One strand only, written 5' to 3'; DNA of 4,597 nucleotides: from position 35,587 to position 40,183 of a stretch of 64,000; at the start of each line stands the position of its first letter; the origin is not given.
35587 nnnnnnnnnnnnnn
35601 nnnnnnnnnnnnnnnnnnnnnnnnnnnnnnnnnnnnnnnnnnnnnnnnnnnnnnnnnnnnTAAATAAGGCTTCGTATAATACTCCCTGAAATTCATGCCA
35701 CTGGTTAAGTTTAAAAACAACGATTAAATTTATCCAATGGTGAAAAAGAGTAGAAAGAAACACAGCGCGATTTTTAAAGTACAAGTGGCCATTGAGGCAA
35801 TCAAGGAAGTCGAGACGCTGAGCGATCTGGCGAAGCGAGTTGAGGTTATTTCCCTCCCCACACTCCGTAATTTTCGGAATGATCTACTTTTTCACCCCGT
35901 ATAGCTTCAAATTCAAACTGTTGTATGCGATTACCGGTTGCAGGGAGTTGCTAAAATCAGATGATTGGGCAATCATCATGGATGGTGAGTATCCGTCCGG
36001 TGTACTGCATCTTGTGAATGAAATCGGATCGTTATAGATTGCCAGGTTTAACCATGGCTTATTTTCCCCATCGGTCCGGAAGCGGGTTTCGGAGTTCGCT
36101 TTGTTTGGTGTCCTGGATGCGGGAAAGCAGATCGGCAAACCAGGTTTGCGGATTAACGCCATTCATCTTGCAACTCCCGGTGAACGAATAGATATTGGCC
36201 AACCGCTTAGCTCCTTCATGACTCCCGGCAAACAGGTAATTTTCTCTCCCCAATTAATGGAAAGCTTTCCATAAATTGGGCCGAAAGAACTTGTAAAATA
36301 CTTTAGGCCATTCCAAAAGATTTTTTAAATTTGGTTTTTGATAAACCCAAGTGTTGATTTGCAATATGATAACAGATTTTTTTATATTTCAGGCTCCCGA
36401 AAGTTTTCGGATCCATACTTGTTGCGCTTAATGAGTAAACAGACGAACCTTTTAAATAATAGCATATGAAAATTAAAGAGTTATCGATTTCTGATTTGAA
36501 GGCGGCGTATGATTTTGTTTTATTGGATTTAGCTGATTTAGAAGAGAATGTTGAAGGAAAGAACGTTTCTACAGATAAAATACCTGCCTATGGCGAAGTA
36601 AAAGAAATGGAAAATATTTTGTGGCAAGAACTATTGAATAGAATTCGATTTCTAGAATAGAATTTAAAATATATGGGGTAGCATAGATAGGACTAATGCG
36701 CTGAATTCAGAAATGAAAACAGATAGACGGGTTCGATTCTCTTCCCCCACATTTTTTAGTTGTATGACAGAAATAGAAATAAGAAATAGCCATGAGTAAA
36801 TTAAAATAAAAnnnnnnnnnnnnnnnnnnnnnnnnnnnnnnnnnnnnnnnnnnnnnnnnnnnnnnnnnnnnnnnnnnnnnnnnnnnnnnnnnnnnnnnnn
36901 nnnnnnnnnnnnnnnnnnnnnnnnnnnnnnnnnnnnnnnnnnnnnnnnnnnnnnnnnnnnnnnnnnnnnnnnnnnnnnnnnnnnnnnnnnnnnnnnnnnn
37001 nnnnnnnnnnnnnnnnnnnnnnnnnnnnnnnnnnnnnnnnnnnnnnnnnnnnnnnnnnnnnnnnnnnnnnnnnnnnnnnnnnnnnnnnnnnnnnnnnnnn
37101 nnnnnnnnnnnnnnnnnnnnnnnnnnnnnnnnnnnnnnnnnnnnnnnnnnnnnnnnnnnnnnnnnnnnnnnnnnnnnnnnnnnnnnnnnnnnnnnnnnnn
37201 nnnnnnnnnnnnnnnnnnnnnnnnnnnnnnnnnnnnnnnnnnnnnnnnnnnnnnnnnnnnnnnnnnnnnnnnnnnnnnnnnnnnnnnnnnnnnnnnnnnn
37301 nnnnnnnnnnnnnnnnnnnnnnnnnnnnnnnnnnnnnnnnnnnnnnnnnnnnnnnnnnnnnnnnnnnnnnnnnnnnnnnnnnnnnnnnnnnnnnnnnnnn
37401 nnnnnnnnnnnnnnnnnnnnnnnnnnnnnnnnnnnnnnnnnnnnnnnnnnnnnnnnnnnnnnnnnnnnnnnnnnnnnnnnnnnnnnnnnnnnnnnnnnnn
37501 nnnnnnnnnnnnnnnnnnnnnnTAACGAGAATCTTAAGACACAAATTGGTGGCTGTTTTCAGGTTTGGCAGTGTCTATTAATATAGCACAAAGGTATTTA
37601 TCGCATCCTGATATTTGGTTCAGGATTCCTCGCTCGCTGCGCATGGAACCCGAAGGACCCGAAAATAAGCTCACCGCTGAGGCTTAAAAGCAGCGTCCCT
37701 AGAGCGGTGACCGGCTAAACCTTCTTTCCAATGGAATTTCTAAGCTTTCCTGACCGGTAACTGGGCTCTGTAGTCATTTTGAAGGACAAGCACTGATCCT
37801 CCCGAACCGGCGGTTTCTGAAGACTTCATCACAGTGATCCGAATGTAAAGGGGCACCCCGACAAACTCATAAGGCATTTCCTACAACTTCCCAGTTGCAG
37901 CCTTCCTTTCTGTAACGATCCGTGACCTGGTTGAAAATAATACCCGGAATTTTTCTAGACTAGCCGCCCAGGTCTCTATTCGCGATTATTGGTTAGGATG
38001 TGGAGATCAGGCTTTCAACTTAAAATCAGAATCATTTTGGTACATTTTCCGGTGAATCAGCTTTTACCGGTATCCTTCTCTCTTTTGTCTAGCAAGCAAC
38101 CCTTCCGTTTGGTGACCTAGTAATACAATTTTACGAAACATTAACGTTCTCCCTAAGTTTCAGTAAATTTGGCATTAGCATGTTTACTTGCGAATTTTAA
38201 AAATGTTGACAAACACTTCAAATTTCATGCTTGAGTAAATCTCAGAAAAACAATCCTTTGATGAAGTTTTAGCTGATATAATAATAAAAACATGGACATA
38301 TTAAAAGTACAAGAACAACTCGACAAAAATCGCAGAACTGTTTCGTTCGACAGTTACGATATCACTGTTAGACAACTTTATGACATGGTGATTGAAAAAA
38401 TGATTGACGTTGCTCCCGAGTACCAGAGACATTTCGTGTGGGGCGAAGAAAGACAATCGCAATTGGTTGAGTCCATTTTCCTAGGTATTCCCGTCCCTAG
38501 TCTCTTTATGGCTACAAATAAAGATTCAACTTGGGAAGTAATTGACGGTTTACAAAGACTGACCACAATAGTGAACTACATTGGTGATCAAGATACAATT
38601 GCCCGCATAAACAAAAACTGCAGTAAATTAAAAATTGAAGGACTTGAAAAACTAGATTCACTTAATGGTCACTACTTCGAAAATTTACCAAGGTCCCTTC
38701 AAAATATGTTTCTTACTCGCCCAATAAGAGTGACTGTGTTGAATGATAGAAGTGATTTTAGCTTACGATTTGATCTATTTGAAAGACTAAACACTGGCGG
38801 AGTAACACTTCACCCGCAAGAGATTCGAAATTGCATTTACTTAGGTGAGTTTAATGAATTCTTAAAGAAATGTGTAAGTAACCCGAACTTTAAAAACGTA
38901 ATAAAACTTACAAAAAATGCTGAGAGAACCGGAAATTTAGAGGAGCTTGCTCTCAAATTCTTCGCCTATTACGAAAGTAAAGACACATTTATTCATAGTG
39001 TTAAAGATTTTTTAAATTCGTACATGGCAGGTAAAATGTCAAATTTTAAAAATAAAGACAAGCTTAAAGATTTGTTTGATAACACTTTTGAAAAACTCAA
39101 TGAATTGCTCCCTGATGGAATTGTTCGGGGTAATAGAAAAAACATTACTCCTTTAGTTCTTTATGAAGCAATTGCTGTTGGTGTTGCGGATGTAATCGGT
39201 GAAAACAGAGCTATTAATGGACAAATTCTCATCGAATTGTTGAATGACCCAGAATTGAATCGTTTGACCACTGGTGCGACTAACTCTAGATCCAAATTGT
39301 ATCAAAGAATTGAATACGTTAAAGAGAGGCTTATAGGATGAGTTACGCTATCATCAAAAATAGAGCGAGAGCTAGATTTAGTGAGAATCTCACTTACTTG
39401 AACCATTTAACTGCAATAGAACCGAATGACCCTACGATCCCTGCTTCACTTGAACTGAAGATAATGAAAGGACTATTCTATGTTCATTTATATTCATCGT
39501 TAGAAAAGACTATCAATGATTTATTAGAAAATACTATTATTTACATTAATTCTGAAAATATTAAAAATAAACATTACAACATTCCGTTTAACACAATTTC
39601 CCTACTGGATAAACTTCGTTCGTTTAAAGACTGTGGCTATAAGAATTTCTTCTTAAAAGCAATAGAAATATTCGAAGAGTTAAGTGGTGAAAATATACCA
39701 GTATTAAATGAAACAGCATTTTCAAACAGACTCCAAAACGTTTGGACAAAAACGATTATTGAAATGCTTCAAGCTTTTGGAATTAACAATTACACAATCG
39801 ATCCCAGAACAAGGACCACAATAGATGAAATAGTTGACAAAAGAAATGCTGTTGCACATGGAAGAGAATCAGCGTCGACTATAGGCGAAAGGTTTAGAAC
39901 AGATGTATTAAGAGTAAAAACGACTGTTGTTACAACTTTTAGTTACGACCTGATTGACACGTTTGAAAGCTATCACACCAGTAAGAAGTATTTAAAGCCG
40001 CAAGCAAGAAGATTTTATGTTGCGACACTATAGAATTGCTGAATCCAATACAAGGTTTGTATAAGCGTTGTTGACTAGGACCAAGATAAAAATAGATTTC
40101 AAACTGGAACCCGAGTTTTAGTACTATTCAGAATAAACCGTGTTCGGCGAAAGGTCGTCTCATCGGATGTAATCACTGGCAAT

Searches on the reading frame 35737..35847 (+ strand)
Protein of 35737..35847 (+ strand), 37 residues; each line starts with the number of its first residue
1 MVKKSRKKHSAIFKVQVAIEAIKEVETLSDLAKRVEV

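Call 108: search_dna_similar(query=window:35737-35847:+, collection=plasmids, mode=protein, max_rows=5, max_evalue=0.01)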
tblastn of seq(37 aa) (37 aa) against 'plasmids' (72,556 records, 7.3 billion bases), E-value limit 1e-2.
Records with a match: 9; places in all: 10; records where one place covers at least 80% of the query: 9.
Best place of each record, by identity: <60% 9.
By first word of the organism name: Bradyrhizobium 3; Flavobacterium 2; Skermanella 1; Comamonas 1; Burkholderia 1; Hartmannibacter 1.
By predicted mobility (MOB-suite, as given by PLSDB): non-mobilizable 3; conjugative 3; mobilizable 3.
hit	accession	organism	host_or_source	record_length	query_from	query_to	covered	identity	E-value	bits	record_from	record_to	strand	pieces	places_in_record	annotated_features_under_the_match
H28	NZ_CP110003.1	Flavobacterium sp. N2155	Single cell,Gut of an ablaone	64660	2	37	97%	52.8%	4e-3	39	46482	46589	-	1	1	transposase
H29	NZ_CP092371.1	Flavobacterium sp. CBA20B-1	cell culture,gut of an abalone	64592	2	37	97%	52.8%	4e-3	39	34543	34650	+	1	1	transposase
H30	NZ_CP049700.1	Bradyrhizobium barranii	Glycine max cv. AC Glengarry,cell ...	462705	1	37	100%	51.4%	2e-3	39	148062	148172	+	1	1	IS3-like element ISRj2 family transposase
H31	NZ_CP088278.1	Bradyrhizobium barranii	Glycine max cv. AC Glengarry,cell ...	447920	1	37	100%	51.4%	2e-3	39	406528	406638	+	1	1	IS3-like element ISRj2 family transposase | NYN domain-containing protein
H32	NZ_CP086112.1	Skermanella rosea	single cell,hydrocarbon-contaminated ...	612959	1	37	100%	51.4%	3e-3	39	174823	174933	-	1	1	transposase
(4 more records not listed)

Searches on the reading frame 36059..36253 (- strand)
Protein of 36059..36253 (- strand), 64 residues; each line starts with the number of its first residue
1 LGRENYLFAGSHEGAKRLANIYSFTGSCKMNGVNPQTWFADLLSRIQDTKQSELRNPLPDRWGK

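Call 105: search_dna_similar(query=window:36059-36253:-, collection=plasmids, mode=protein, max_rows=4)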
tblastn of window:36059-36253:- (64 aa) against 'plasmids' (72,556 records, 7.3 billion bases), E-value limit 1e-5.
The search stops at 5000 records and this limit was reached: more records match than are counted here, and every count below describes the 5000 best-scoring records only.
Records with a match: at least 5000; places in all: 9714; records where one place covers at least 80% of the query: 4963.
Best place of each record, by identity: <60% 5000.
By first word of the organism name: Escherichia 2062; Klebsiella 1102; Acinetobacter 203; Rhizobium 193; Salmonella 154; Sinorhizobium 141; Pseudomonas 98; Enterobacter 95; Serratia 71; Yersinia 70; and 126 more.
By predicted mobility (MOB-suite, as given by PLSDB): conjugative 2997; non-mobilizable 1096; mobilizable 907.
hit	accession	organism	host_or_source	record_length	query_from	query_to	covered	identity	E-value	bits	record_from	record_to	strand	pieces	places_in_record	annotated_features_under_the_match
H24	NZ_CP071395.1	Klebsiella michiganensis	Homo sapiens,urine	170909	1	64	100%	48.4%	9e-14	70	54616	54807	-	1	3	none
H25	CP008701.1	Klebsiella variicola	Nezara viridula (Cotton Pathogen ...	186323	1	64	100%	48.4%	9e-14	70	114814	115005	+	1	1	transposase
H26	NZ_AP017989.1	Aminobacter sp. SS-2016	Lotus japoicus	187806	1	62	97%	50.0%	2e-13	69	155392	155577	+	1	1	IS66 family transposase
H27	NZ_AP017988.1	Aminobacter sp. SS-2016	Lotus japoicus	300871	1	62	97%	50.0%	2e-13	69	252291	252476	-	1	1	IS66 family transposase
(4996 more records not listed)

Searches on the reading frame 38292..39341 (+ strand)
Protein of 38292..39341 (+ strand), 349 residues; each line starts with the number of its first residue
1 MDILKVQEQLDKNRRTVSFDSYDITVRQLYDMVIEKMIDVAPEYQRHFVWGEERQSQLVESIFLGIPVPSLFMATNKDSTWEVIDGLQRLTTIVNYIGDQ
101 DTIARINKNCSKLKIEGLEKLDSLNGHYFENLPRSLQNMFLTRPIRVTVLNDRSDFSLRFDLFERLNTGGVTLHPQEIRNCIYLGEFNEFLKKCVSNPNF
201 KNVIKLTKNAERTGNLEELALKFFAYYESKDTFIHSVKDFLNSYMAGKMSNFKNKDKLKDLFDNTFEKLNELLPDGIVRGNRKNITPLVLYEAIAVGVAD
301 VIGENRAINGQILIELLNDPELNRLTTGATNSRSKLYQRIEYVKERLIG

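Call 35: search_protein_families(library=pfam, proteins=[window:38292-39341:+], max_evalue=0.01)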
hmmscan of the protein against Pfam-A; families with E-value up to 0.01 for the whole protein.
window:38292-39341:+ (349 aa): 1 family
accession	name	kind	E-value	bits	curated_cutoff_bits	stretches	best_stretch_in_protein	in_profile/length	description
PF03235.19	GmrSD_N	-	3.6e-31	109.3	33.2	1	33-183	8-198/199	GmrSD restriction endonuclease, N-terminal domain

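Call 36: search_protein_families(library=padloc, proteins=[window:38292-39341:+], max_evalue=0.001)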
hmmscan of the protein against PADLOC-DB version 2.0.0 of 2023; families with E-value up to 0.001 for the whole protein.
window:38292-39341:+ (349 aa): 11 families
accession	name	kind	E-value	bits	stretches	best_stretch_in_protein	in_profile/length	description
PDLC03877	NsnA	-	9e-72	240.4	1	15-345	42-377/385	-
PDLC04027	PD-T4-2_A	-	6.1e-54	181.4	1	28-317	42-326/363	-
PDLC03418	REase_II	-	2.1e-15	54.7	1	35-259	29-229/372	Type II restriction enzyme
PDLC04151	HEC-05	-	6.5e-06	23.1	1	23-73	25-74/600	-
PDLC04155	HEC-06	-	7.8e-06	22.6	1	32-94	15-84/562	-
PDLC04154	HEC-06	-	2.3e-05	21.3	1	29-94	14-86/569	-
PDLC02695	Orf5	-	4.3e-05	20.1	0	38-96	19-94/601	Orf5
PDLC02792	SspE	-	7.5e-05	19.3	0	42-66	27-51/771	SspE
PDLC04157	HEC-06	-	0.00021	18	1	22-98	7-90/558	-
PDLC02687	Orf5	-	0.00026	17.9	0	37-94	16-80/543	Orf5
PDLC04150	HEC-05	-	0.00045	17.2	0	39-80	22-63/583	-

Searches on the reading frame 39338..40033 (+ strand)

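Call 35: search_protein_families(library=pfam, proteins=[window:39338-40033:+], max_evalue=0.01)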
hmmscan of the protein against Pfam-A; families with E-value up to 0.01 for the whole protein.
window:39338-40033:+ (231 aa): 2 families
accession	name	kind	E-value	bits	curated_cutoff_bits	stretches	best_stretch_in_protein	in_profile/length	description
PF18735.6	HEPN_RiboL-PSP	-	5.1e-21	75.9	28.4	1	20-183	13-167/191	RiboL-PSP-HEPN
PF18737.6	HEPN_MAE_28990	-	5e-11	43.6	26.8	1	40-218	34-211/211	MAE_28990/MAE_18760-like HEPN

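Call 36: search_protein_families(library=padloc, proteins=[window:39338-40033:+], max_evalue=0.001)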
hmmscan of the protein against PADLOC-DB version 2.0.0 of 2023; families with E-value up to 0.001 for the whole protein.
window:39338-40033:+ (231 aa): 0 families
